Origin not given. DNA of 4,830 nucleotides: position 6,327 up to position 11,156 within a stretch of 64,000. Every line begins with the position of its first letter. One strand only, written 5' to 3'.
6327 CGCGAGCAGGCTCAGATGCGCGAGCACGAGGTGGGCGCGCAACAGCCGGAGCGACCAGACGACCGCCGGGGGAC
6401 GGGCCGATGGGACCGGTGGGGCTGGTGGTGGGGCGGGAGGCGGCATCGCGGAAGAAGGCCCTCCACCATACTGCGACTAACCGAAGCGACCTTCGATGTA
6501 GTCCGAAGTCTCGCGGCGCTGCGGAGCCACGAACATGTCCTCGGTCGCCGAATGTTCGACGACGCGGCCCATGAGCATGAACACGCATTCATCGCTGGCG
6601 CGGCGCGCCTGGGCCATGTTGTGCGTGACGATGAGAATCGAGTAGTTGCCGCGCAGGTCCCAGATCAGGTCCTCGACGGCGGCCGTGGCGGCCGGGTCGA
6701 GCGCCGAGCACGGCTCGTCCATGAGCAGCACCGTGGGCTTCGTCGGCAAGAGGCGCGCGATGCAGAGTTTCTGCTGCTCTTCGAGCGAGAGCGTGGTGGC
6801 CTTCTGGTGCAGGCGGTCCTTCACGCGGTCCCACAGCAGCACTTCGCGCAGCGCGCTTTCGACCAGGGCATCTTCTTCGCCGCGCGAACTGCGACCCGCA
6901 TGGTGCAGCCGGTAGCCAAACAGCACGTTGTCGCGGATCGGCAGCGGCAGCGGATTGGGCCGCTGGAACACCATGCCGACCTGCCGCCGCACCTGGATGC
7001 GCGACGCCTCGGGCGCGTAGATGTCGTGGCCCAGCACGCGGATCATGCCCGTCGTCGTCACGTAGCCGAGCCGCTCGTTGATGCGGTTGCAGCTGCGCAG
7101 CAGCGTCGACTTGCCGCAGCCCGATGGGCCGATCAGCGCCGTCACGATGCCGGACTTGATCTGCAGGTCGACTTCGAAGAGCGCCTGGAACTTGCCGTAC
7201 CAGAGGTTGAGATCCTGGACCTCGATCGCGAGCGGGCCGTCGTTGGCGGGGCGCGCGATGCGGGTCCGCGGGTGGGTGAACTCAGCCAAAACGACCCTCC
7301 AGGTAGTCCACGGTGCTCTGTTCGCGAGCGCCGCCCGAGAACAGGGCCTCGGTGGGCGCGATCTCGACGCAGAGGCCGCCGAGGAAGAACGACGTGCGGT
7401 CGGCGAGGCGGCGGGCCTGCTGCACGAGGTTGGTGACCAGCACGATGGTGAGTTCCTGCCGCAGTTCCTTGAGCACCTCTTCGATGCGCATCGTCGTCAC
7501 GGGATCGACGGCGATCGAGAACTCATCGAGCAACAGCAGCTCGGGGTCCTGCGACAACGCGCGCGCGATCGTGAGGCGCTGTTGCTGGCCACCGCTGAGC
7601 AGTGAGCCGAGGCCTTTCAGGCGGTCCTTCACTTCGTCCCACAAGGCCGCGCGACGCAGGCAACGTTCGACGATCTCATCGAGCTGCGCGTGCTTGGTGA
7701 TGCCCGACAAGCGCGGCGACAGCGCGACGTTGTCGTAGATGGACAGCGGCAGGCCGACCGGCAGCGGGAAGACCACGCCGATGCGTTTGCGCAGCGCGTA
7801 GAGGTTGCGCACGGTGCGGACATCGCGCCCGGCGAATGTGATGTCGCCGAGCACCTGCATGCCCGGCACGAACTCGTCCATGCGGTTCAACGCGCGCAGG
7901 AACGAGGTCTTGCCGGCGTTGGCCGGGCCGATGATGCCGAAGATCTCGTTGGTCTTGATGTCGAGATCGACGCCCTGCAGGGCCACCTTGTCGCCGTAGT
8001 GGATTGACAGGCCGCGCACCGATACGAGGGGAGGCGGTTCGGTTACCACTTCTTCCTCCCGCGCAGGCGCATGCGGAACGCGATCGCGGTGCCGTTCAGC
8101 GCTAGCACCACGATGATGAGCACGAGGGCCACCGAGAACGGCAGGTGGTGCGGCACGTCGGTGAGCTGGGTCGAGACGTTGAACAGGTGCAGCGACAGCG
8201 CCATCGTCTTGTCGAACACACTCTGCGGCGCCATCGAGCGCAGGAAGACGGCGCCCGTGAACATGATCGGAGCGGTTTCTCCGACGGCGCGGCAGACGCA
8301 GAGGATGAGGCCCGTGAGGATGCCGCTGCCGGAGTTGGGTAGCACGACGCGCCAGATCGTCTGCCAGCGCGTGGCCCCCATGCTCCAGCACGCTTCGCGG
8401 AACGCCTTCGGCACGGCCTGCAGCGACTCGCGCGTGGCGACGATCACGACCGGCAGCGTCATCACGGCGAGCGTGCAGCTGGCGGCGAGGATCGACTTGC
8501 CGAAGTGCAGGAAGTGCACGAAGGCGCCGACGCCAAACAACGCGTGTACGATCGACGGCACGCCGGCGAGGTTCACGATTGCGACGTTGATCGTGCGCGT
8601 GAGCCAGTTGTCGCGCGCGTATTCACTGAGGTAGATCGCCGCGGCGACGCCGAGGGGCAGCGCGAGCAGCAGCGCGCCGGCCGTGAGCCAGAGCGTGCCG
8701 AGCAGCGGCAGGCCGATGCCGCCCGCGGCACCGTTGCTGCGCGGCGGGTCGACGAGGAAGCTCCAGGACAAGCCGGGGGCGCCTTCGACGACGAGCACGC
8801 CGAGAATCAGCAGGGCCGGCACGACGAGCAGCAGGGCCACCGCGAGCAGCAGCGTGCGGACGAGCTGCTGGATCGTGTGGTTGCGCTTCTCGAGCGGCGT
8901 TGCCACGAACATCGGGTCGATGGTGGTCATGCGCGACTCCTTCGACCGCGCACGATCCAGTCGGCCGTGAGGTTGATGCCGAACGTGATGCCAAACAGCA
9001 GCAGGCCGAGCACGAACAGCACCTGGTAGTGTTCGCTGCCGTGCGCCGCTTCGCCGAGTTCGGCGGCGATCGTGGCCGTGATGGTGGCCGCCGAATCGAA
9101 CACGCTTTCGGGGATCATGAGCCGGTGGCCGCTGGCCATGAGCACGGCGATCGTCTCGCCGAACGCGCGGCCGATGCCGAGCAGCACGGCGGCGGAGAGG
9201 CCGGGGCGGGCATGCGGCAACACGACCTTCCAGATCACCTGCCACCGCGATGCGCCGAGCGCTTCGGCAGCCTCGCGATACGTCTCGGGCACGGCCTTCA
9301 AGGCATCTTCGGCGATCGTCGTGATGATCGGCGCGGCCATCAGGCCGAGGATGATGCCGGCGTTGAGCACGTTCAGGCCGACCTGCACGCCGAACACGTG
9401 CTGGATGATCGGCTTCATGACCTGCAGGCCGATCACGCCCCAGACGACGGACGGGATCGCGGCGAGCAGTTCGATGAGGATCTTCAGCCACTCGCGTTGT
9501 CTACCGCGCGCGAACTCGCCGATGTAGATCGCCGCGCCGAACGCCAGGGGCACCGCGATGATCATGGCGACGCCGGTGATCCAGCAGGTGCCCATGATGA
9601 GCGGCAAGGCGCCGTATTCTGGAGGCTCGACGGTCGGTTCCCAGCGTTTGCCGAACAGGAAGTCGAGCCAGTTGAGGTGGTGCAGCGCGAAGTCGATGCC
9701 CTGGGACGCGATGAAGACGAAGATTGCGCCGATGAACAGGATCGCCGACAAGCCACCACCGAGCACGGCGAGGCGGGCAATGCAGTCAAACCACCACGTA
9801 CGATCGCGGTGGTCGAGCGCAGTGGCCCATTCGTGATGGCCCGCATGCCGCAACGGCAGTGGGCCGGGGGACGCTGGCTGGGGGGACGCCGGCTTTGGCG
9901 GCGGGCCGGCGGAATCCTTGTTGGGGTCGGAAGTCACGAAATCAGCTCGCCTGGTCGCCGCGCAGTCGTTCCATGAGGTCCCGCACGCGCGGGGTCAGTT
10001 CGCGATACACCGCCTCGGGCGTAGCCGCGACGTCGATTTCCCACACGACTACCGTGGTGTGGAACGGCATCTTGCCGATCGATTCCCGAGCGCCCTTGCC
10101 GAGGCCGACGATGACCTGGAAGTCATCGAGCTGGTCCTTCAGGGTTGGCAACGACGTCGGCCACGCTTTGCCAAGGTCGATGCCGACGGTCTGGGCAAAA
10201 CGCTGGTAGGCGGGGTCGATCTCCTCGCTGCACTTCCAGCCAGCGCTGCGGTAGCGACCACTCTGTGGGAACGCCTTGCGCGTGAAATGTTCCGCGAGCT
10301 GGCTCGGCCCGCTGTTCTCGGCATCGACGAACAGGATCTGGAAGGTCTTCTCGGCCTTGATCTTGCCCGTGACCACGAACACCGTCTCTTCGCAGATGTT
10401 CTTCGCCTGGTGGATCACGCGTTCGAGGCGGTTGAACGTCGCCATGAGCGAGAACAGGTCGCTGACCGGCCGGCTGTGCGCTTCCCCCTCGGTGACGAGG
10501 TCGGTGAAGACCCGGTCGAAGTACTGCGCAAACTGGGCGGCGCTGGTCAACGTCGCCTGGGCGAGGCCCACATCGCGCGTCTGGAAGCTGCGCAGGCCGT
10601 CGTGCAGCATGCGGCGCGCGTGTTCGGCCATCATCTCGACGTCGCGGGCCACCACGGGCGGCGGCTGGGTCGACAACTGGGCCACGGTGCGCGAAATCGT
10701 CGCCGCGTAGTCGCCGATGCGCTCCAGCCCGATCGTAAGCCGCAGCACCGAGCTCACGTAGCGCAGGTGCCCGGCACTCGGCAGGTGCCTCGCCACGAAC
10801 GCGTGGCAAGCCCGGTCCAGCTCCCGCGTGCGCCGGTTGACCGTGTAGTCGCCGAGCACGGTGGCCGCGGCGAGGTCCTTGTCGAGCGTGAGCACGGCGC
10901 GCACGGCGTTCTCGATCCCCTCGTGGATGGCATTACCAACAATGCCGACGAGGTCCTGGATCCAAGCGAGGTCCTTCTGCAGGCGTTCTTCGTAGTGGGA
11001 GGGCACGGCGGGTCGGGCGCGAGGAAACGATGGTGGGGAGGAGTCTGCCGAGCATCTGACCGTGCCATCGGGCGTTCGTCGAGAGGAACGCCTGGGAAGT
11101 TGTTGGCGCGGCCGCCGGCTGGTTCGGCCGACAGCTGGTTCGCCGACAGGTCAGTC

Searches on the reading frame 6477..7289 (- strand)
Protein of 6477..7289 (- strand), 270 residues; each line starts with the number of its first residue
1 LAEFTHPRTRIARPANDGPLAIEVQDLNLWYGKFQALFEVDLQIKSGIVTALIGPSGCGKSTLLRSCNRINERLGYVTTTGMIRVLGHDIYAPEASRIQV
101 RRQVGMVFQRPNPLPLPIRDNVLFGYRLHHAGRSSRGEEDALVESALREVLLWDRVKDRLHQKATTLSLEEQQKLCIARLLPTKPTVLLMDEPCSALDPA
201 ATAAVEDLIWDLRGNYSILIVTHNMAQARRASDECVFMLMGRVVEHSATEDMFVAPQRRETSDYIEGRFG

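Call 64: search_protein_families(library=pfam, proteins=[window:6477-7289:-], max_evalue=0.001)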
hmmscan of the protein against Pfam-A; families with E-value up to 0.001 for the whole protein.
window:6477-7289:- (270 aa): 5 families
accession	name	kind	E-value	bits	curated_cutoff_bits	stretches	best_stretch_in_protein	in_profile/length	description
PF00005.33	ABC_tran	-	5e-26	92.4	25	1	39-194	3-136/137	ABC transporter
PF13304.12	AAA_21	-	7.1e-08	33.3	27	0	180-225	252-300/304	AAA domain, putative AbiEii toxin, Type IV TA system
PF02463.25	SMC_N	-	3.4e-05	23.8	40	0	186-238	160-211/220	RecF/RecN/SMC N terminal domain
PF13555.12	AAA_29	-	0.0004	20.5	27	1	32-64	10-39/61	P-loop containing region of AAA domain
PF13191.12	AAA_16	-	0.00053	21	32.6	0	50-136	27-104/167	AAA ATPase domain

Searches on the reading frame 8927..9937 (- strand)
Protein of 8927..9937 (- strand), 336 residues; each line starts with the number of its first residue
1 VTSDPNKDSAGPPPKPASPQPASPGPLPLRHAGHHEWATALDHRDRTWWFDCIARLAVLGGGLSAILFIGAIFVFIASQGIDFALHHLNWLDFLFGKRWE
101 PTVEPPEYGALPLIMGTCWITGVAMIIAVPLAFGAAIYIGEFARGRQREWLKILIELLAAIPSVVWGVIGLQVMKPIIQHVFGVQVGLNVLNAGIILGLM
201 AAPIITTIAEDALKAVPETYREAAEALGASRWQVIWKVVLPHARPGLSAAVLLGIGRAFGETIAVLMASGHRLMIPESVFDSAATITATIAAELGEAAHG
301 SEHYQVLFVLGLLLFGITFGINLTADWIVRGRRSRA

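Call 64: search_protein_families(library=pfam, proteins=[window:8927-9937:-], max_evalue=0.001)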
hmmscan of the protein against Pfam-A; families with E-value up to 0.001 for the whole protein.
window:8927-9937:- (336 aa): 1 family
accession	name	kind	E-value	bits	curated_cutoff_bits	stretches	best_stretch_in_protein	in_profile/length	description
PF00528.27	BPD_transp_1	-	2.7e-23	83.1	26.4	1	134-330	3-180/184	Binding-protein-dependent transport system inner membrane component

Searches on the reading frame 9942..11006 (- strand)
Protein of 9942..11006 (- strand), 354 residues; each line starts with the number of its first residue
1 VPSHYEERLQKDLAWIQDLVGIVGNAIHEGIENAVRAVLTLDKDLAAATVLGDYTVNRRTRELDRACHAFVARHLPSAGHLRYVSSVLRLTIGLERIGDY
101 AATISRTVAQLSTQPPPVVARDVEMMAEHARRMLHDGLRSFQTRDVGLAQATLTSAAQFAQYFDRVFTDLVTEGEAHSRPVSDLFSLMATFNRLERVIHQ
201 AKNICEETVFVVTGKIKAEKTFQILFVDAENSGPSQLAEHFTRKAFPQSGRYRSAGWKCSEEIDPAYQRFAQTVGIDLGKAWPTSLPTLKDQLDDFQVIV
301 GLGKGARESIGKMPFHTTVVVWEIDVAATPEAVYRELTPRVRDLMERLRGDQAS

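Call 64: search_protein_families(library=pfam, proteins=[window:9942-11006:-], max_evalue=0.001)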
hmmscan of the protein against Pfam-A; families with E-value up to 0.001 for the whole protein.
window:9942-11006:- (354 aa): 1 family
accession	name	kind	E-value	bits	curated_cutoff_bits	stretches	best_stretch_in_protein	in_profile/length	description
PF01895.24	PhoU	-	5.7e-22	78.3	23.5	2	24-107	5-88/89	PhoU domain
